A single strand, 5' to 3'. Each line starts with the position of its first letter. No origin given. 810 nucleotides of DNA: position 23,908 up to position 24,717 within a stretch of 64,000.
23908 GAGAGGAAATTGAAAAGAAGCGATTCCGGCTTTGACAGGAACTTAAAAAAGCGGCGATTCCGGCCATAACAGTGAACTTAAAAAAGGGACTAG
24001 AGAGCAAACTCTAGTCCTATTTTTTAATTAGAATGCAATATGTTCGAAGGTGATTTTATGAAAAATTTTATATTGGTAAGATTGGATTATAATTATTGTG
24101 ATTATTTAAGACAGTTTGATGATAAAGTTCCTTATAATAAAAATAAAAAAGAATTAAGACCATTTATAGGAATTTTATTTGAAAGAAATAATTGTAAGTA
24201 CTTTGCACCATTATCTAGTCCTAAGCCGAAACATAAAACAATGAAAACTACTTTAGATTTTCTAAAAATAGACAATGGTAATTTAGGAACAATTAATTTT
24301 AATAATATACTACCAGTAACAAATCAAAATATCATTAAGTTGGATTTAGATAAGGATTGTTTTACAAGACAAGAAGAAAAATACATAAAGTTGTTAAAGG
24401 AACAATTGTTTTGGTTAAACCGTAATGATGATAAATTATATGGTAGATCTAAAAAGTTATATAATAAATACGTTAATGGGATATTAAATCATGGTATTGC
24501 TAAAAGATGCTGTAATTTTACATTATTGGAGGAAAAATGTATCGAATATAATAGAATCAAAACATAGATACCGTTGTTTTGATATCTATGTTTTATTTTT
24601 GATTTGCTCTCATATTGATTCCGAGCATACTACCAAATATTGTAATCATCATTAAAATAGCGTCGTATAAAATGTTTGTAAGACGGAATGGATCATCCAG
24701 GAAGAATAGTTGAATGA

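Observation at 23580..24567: Type III toxin-antitoxin (ToxIN/AbiQ-like) module with an RNA repeat antitoxin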

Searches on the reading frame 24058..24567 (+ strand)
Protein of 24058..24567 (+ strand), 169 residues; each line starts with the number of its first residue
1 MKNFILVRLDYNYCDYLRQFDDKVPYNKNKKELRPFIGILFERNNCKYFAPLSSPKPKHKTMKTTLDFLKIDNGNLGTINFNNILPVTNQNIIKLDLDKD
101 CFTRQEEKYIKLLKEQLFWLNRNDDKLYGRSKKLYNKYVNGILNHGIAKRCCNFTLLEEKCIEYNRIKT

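Call 4: search_protein_families(library=pfam, proteins=[window:24058-24567:+], max_evalue=1)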
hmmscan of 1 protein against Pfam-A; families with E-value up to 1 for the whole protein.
window:24058-24567:+ (169 aa): 2 families
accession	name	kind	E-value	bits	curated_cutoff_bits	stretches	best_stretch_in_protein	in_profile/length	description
PF13958.12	ToxN_toxin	-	1.5e-46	158.9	25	1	6-164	3-159/159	Toxin ToxN, type III toxin-antitoxin system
PF00749.27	tRNA-synt_1c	-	0.015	14.7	23.4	1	78-152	21-98/314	tRNA synthetases class I (E and Q), catalytic domain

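Call 5: search_protein_families(library=padloc, proteins=[window:24058-24567:+], max_evalue=1)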
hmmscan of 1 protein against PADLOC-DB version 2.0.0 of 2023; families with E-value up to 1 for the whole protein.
window:24058-24567:+ (169 aa): 1 family
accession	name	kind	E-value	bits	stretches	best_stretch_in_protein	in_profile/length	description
PDLC02352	AbiQ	-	1.5e-38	130.6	1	9-165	6-158/160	AbiQ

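Call 6: search_protein_families(library=ncbifam, proteins=[window:24058-24567:+], max_evalue=1)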
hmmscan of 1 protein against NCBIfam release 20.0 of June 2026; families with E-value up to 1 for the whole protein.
window:24058-24567:+ (169 aa): 1 family
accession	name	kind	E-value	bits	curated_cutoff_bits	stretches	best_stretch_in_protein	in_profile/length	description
NF033769.1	after_VWA_1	domain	0.16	12.2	45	1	61-118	16-71/90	after-VIT domain-containing protein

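Call 7: search_solved_structures(query=window:24058-24567:+, max_evalue=1, show_alignments=3)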
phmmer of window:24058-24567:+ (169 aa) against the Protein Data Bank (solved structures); distinct sequences matched with E-value up to 1: 7.
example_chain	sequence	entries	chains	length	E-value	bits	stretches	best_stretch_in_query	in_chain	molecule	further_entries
4ato_A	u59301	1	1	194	3.4e-22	82.6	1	10-165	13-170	TOXN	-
2xd0_A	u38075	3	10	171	7.6e-19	71.7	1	10-165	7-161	TOXN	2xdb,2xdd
7d8o_A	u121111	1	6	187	3.2e-18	69.6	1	9-164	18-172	Type III toxin-antitoxin system ToxN/AbiQ family toxin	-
4glk_A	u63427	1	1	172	4.2e-11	46.5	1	12-166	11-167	AbiQ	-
2cfa_A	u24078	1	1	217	0.059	16.7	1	115-156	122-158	THYMIDYLATE SYNTHASE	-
2cfa_B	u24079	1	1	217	0.059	16.7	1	115-156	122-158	THYMIDYLATE SYNTHASE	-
4fzb_A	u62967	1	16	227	0.064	16.6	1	115-156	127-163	Probable thymidylate synthase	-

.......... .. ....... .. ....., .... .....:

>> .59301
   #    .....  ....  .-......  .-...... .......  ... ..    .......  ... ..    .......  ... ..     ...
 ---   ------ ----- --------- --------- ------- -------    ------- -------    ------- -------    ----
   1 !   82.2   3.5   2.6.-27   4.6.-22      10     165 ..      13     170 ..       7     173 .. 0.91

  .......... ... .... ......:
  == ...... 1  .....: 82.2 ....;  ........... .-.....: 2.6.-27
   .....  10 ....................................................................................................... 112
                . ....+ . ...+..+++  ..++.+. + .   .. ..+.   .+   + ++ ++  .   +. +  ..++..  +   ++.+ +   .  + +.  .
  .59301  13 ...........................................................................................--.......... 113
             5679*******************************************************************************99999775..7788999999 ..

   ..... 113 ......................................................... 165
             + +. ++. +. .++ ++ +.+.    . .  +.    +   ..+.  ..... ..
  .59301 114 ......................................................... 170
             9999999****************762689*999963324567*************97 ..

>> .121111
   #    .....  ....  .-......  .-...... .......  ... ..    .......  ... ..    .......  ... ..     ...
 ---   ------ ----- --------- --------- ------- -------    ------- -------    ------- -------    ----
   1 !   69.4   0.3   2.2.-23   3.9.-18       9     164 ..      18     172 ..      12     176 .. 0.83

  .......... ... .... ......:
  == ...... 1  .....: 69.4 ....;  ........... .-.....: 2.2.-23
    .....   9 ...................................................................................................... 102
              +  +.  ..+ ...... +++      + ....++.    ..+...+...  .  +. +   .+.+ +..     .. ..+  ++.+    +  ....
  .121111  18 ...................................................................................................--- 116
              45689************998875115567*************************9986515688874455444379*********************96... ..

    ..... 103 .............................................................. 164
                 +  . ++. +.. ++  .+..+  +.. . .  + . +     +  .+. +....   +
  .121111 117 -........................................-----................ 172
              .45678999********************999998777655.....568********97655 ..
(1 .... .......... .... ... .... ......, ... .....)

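Call 11: search_dna_similar(query=window:24058-24567:+, collection=plasmids, mode=protein, max_rows=30)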
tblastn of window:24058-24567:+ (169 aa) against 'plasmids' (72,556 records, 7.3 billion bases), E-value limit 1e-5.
Records with a match: 212; places in all: 214; records where one place covers at least 80% of the query: 199.
Best place of each record, by identity: <60% 212.
By first word of the organism name: Escherichia 55; Bacillus 43; Staphylococcus 39; Salmonella 12; Enterobacter 10; Klebsiella 8; Lactococcus 6; Enterococcus 6; Clostridium 4; Serratia 3; and 18 more.
By predicted mobility (MOB-suite, as given by PLSDB): mobilizable 110; conjugative 58; non-mobilizable 44.
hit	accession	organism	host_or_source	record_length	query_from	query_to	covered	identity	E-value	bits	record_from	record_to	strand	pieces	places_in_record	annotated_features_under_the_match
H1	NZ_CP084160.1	Fusobacterium polymorphum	Homo sapiens,Oral cavity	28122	9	164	92%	47.5%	3e-34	133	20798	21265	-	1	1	type III toxin-antitoxin system ToxN/AbiQ family toxin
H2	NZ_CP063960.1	Clostridium botulinum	Bovine,feces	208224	9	168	95%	43.2%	2e-31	125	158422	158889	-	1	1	type III toxin-antitoxin system ToxN/AbiQ family toxin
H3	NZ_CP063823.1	Clostridium botulinum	Ham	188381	9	168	95%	42.6%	1e-31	125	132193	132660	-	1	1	type III toxin-antitoxin system ToxN/AbiQ family toxin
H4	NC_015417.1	Clostridium botulinum BKT015925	-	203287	9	168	95%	42.6%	7e-31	124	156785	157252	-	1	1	type III toxin-antitoxin system ToxN/AbiQ family toxin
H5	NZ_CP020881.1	Sutcliffiella horikoshii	culture,Sediment top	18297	3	164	96%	38.0%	4e-24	104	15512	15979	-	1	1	type III toxin-antitoxin system ToxN/AbiQ family toxin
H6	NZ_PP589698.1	Lactococcus sp.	Bacterial culture,Dairy environment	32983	13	164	90%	38.9%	1e-23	103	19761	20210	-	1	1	type III toxin-antitoxin system ToxN/AbiQ family toxin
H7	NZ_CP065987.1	Lactococcus lactis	-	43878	13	164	90%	38.9%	1e-23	103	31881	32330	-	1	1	type III toxin-antitoxin system ToxN/AbiQ family toxin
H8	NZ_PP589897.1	Lactococcus sp.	Bacterial culture,Dairy environment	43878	13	164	90%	38.9%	1e-23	103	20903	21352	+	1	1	type III toxin-antitoxin system ToxN/AbiQ family toxin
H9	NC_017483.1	Lactococcus lactis subsp. lactis CV56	Homo sapiens,vagina of healthy women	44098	13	164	90%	38.9%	1e-23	103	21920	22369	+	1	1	type III toxin-antitoxin system ToxN/AbiQ family toxin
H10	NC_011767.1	Pectobacterium atrosepticum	-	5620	2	166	98%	34.1%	5e-16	81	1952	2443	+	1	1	type III toxin-antitoxin system ToxN/AbiQ family toxin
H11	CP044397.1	Klebsiella pneumoniae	Homo sapiens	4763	13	166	91%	35.8%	2e-17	86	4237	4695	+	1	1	type III toxin-antitoxin system ToxN/AbiQ family toxin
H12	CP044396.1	Klebsiella pneumoniae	Homo sapiens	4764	13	166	91%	35.8%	2e-17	86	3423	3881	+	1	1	type III toxin-antitoxin system ToxN/AbiQ family toxin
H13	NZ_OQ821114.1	Klebsiella pneumoniae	-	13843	13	166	91%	35.8%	2e-17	86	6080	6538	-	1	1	type III toxin-antitoxin system ToxN/AbiQ family toxin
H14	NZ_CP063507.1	Escherichia coli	Homo sapiens,rectal swab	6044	9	166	93%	34.3%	6e-17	84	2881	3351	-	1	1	type III toxin-antitoxin system ToxN/AbiQ family toxin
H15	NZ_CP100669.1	Salmonella enterica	Homo sapiens,blood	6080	9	166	93%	34.3%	6e-17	84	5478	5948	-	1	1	type III toxin-antitoxin system ToxN/AbiQ family toxin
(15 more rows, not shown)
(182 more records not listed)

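Call 13: find_homologous_proteins(query=window:24058-24567:+, max_evalue=1e-10)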
Query window:24058-24567:+ (169 aa): 1736 proteins with E <= 1e-10 among 1802 candidates; the best 120 are listed.
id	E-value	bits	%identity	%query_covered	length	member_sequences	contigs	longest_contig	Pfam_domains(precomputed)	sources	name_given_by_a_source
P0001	5.2e-106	370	97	100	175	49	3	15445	PF13958.13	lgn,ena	-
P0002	2.2e-105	368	97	100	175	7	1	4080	PF13958.13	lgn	-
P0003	1.8e-89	316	83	98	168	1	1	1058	PF13958.13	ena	-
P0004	4.2e-89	315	83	98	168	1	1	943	PF13958.13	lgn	-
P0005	8.4e-89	314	83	98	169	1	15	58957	PF13958.13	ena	-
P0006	2.2e-88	313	82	98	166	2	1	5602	PF13958.13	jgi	jgi:protein AbiQ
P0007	3.5e-88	312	82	99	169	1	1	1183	PF13958.13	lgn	-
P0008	1.2e-85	304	80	99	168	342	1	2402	PF13958.13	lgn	-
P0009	1.3e-85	304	80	98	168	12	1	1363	PF13958.13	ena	-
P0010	3.1e-85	303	80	98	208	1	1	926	PF13958.13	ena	-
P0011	3.6e-85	302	83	93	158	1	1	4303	PF13958.13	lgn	-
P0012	6.7e-85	301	80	98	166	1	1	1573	PF13958.13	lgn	-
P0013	9.1e-85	301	78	98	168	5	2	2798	PF13958.13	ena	-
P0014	2.9e-84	299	80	98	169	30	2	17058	PF13958.13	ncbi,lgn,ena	-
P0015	3.2e-84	299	79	99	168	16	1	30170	PF13958.13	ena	-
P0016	8.3e-84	298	78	99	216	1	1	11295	PF13958.13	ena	-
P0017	9.7e-84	298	78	98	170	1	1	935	PF13958.13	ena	-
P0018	1.3e-83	297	79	98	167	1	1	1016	PF13958.13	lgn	-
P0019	1.3e-83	297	80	99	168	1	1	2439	PF13958.13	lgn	-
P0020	7.4e-83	295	79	98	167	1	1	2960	PF13958.13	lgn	-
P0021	5.7e-82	292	77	98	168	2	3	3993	PF13958.13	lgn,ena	-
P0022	6.4e-82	292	77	99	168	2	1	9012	PF13958.13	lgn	-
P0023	7.3e-82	292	78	98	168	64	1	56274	PF13958.13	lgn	-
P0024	1.3e-81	291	75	98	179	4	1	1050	PF13958.13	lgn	-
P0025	7.1e-81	288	78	98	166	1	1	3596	PF13958.13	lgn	-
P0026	7.6e-81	288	78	98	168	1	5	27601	PF13958.13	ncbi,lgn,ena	-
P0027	7.8e-81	288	78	98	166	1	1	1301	PF13958.13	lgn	-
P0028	2.7e-80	286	78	98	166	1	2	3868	PF13958.13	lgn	-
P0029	2.9e-80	286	77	98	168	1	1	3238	PF13958.13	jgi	-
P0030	3.7e-80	286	78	100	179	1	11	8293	PF13958.13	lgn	-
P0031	8.5e-80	285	78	98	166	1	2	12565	PF13958.13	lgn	-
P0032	1.6e-79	284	76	98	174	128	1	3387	PF13958.13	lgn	-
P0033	1.6e-79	284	75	99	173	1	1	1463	PF13958.13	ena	-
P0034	2.0e-79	284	77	98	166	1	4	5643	PF13958.13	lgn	-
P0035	3.4e-79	283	73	98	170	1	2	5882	PF13958.13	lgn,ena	-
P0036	4.6e-79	282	77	98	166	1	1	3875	PF13958.13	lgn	-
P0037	6.0e-79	282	74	99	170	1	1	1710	PF13958.13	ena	-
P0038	1.4e-78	281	73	98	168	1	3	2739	PF13958.13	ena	-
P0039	1.9e-78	280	73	98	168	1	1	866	PF13958.13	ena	-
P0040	2.7e-78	280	73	98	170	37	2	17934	PF13958.13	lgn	-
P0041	3.4e-78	280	73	98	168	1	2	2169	PF13958.13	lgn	-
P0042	3.9e-78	279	72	98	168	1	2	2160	PF13958.13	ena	-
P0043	5.2e-78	279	75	99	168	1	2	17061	PF13958.13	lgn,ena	-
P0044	1.1e-77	278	75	98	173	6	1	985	PF13958.13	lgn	-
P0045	1.7e-77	277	73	98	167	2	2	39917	PF13958.13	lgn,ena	-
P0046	2.6e-77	277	72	98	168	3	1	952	PF13958.13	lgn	-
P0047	5.1e-77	276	83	87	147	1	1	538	PF13958.13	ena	-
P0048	5.2e-77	276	75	98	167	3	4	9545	PF13958.13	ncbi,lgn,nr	ncbi:MAG: type III toxin-antitoxin system ToxN/AbiQ family toxin [Bacilli bacterium]|nr:type III tox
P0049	8.0e-77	275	73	98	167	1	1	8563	PF13958.13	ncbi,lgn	ncbi:MAG: type III toxin-antitoxin system ToxN/AbiQ family toxin [Bacilli bacterium]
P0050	1.1e-76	275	73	99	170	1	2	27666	PF13958.13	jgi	-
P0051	1.1e-76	275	72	98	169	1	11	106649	PF13958.13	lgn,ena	-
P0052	1.3e-76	274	73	98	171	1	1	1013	PF13958.13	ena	-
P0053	2.0e-76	274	73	98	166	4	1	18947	PF13958.13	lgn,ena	-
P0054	3.2e-76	273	76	95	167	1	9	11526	PF13958.13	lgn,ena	-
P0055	3.4e-76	273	71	98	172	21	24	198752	PF13958.13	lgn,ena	-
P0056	3.7e-76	273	74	97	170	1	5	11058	PF13958.13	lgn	-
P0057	3.9e-76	273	73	98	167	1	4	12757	PF13958.13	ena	-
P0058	4.9e-76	273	72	98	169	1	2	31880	PF13958.13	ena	-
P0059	5.5e-76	272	76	95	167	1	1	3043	PF13958.13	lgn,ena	-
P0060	5.7e-76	272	74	98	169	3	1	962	PF13958.13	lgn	-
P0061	6.7e-76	272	74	96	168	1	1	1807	PF13958.13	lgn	-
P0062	7.9e-76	272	71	98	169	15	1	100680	PF13958.13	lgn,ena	-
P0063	8.6e-76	272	73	97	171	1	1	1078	PF13958.13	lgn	-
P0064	3.1e-75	270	71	97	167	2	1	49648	PF13958.13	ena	-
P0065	3.5e-75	270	71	98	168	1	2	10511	PF13958.13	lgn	-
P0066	4.3e-75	269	75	96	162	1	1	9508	PF13958.13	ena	-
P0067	4.9e-75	269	73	97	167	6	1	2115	PF13958.13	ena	-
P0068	5.7e-75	269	71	98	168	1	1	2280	PF13958.13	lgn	-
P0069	5.9e-75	269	74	95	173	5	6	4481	PF13958.13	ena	-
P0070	5.9e-75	269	72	99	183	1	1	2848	PF13958.13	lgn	-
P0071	7.9e-75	269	72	96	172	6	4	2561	PF13958.13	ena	-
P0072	8.8e-75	268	74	97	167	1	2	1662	PF13958.13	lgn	-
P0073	1.0e-74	268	72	98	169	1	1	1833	PF13958.13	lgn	-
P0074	1.3e-74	268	73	97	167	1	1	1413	PF13958.13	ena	-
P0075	1.4e-74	268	74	96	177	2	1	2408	PF13958.13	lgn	-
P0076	1.5e-74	268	71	98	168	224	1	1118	PF13958.13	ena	-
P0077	2.8e-74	267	71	99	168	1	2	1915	PF13958.13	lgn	-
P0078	3.2e-74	267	72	97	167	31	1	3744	PF13958.13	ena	-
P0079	6.5e-74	266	70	98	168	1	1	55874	PF13958.13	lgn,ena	-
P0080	7.0e-74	266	69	96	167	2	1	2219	PF13958.13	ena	-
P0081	8.2e-74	265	69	97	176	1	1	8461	PF13958.13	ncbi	-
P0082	8.7e-74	265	69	95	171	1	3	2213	PF13958.13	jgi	-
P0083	1.6e-73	264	71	97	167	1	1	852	PF13958.13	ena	-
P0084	1.7e-73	264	74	96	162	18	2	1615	PF13958.13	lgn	-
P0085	1.9e-73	264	73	95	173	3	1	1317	PF13958.13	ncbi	-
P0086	2.7e-73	264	71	97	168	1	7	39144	PF13958.13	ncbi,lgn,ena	-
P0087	2.8e-73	264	73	95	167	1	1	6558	PF13958.13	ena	-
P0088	3.6e-73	263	71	98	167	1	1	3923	PF13958.13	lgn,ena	-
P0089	4.1e-73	263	71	98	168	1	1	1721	PF13958.13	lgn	-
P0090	5.5e-73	263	73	95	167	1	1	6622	PF13958.13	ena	-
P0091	7.2e-73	262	71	98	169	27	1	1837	PF13958.13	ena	-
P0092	8.8e-73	262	72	98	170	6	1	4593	PF13958.13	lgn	-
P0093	9.1e-73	262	70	98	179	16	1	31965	PF13958.13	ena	-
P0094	1.1e-72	262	71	97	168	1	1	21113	PF13958.13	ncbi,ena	-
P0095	1.2e-72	262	71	99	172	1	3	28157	PF13958.13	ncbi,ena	-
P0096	1.2e-72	262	73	96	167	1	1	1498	PF13958.13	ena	-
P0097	1.3e-72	261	73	95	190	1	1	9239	PF13958.13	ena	-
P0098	1.4e-72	261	70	98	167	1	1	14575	PF13958.13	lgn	-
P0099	2.3e-72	261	71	96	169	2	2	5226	PF13958.13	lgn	-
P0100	4.4e-72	260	70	98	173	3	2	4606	PF13958.13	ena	-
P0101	4.8e-72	260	74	97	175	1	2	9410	PF13958.13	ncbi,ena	-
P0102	4.9e-72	260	70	96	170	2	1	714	PF13958.13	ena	-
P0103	5.0e-72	260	70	98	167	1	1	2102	PF13958.13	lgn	-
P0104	6.5e-72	259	69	96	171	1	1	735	PF13958.13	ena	-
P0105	8.6e-72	259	68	98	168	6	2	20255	PF13958.13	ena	-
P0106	8.9e-72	259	69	98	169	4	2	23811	PF13958.13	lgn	-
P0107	9.4e-72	259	73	98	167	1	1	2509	PF13958.13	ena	-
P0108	9.5e-72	259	70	98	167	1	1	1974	PF13958.13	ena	-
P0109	1.0e-71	259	69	98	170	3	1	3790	PF13958.13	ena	-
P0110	1.2e-71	258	71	98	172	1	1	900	PF13958.13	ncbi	-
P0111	1.6e-71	258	70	96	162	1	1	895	PF13958.13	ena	-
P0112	1.7e-71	258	69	97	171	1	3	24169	PF13958.13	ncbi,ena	-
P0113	2.5e-71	257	69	97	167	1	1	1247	PF13958.13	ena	-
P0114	2.7e-71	257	70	98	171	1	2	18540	PF13958.13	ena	-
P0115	3.5e-71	257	68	98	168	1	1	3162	PF13958.13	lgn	-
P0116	3.6e-71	257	70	98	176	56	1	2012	PF13958.13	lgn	-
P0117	3.7e-71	257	68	96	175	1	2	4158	PF13958.13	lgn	-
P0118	3.7e-71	257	71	96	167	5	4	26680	PF13958.13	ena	-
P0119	4.0e-71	257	70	98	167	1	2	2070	PF13958.13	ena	-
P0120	4.1e-71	257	70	98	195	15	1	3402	PF13958.13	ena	-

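Call 18: find_related_loci(query=A1, collection=genome_contigs, flank=3000)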
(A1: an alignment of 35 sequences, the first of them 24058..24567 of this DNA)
Query A1 (169 aa) in genome_contigs; peptide patterns used: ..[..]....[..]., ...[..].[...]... (x = any residue, [..] = any of these).
599 stretches matched a pattern (row limit reached: there are more); 542 encode a relative of the query (tblastn E <= 1e-3); the best 80 are kept; 80 distinct loci.
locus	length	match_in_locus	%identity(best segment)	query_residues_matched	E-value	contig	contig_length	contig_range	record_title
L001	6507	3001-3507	93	1-169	5e-102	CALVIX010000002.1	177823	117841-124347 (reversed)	MAG: uncultured Bacilli bacterium isolate BRZ_FQ__bin7 genome assembly, contig: BRZ_FQ__NODE_67_length_177823_cov_9.0025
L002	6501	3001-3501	81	1-167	2e-90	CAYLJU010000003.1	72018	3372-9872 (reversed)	MAG TPA_asm: uncultured Muribaculaceae bacterium isolate binchicken_co370_316 genome assembly, contig: NODE_523_length_7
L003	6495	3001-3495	82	1-165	2e-90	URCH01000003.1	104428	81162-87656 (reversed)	uncultured Tenericutes bacterium isolate UMGS872 genome assembly, contig: NODE_15_length_104428_cov_4.66525, whole genom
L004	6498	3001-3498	80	1-166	2e-89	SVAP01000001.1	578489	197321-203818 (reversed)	MAG: Bacillota bacterium isolate SIG205 NODE_19_length_578489_cov_16.181271, whole genome shotgun sequence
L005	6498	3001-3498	81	1-166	8e-90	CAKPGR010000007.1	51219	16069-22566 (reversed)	MAG: uncultured Bacilli bacterium isolate REFINED_METABAT215_TOP10_CONTIGS_1500_ASSEMBLY_K77_MERGED__Hadza_MoBio_hadza-A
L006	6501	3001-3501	79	1-167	4e-89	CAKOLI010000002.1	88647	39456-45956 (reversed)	MAG: uncultured Bacilli bacterium isolate REFINED_METABAT215_TOP10_CONTIGS_1500_ASSEMBLY_K77_MERGED__Hadza_MoBio_hadza-A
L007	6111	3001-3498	79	1-166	3e-87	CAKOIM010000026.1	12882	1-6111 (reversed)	MAG: uncultured Bacilli bacterium isolate REFINED_METABAT215_TOP10_CONTIGS_1500_ASSEMBLY_K77_MERGED__Hadza_MoBio_hadza-A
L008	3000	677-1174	79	1-166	2e-87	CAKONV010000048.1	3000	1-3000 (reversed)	MAG: uncultured Bacilli bacterium isolate REFINED_METABAT215_TOP10_CONTIGS_1500_ASSEMBLY_K77_MERGED__Hadza_MoBio_hadza-E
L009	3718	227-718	79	2-165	2e-85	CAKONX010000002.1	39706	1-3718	MAG: uncultured Bacilli bacterium isolate REFINED_METABAT215_TOP10_CONTIGS_1500_ASSEMBLY_K77_MERGED__Hadza_MoBio_hadza-I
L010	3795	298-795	77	1-166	3e-84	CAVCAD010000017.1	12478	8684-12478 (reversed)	Bacteroidaceae bacterium isolate SRR8978363_cleanbin_000006 genome assembly, contig: Spades_SRR8978363_contig_263, whole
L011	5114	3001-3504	74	2-169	1e-83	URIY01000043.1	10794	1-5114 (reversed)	uncultured Tenericutes bacterium isolate UMGS1045 genome assembly, contig: NODE_3345_length_10794_cov_14.686656, whole g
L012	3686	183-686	74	2-169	1e-83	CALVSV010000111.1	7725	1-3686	MAG: uncultured Bacilli bacterium isolate E20__bin216 genome assembly, contig: E20__k127_10104479, whole genome shotgun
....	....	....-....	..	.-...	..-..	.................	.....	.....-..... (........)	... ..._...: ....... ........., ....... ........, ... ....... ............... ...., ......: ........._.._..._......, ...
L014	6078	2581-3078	75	3-168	2e-82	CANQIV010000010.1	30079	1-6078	MAG: uncultured Bacilli bacterium isolate Lapin-027__bin54 genome assembly, contig: Lapin-027__NODE_1213_length_30079_co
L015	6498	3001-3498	74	2-167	7e-82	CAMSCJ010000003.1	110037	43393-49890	MAG TPA_asm: uncultured Tenericutes bacterium isolate ERR9465718_bin.35_metawrap_v1.3_MAG genome assembly, contig: NODE.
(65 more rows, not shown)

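Call 33: get_annotated_region(hit=H1, flank=1500)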
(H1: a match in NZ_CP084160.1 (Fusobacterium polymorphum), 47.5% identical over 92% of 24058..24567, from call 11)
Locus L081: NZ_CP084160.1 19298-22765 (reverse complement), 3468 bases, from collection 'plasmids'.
description: Fusobacterium polymorphum strain KCOM1330 plasmid pKKCOM1330A, complete sequence
organism: Fusobacterium polymorphum (NCBI taxid 76857)
taxonomy: Bacteria; Fusobacteriota; Fusobacteriia; Fusobacteriales; Fusobacteriaceae; Fusobacterium; Fusobacterium polymorphum
host: -; source: Homo sapiens,Oral cavity; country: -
typing (MOB-suite, as given by PLSDB): non-mobilizable
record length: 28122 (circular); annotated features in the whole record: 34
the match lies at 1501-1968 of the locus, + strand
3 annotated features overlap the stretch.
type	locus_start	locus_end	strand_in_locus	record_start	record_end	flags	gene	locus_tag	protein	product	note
CDS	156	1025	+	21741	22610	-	-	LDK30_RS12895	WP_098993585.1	hypothetical protein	-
CDS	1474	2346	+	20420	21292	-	-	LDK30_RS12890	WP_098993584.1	type III toxin-antitoxin system ToxN/AbiQ family toxin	-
CDS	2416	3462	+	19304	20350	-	-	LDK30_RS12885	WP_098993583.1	HNH endonuclease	-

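Call 34: get_annotated_region(hit=H7, flank=1000)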
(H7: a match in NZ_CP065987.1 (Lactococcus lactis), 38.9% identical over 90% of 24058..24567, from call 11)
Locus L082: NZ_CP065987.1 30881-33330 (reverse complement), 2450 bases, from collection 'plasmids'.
description: Lactococcus lactis strain FDAARGOS_1064 plasmid unnamed3, complete sequence
organism: Lactococcus lactis (NCBI taxid 1358)
taxonomy: Bacteria; Bacillota; Bacilli; Lactobacillales; Streptococcaceae; Lactococcus; Lactococcus lactis
host: -; source: -; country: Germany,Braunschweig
typing (MOB-suite, as given by PLSDB): conjugative; replicon rep_cluster_799; relaxase MOBP; mating-pair formation MPF_T
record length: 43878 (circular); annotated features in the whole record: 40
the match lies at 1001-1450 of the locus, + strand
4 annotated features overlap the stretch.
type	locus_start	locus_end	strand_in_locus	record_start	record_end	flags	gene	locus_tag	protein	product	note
CDS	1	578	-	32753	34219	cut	-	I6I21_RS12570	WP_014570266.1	Y-family DNA polymerase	-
CDS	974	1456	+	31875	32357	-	-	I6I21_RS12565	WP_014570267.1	type III toxin-antitoxin system ToxN/AbiQ family toxin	-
CDS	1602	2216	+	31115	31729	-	-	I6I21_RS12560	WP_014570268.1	hypothetical protein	-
CDS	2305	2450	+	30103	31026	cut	-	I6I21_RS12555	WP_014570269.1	hypothetical protein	-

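Call 35: get_annotated_region(hit=H10, flank=1000)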
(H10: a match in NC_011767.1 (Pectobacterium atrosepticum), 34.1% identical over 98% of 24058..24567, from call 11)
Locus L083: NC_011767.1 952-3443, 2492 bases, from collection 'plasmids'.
description: Pectobacterium atrosepticum plasmid pECA1039, complete sequence
organism: Pectobacterium atrosepticum (NCBI taxid 29471)
taxonomy: Bacteria; Pseudomonadota; Gammaproteobacteria; Enterobacterales; Pectobacteriaceae; Pectobacterium; Pectobacterium atrosepticum
host: -; source: -; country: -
typing (MOB-suite, as given by PLSDB): non-mobilizable
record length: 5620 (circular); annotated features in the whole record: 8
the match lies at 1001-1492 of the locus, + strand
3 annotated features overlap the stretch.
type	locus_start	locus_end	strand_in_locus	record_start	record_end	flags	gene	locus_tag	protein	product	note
CDS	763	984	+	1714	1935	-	-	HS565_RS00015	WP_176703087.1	hypothetical protein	-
CDS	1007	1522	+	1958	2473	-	-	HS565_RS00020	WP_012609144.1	type III toxin-antitoxin system ToxN/AbiQ family toxin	-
CDS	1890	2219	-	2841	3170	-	-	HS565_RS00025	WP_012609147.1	sigma-70 family RNA polymerase sigma factor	-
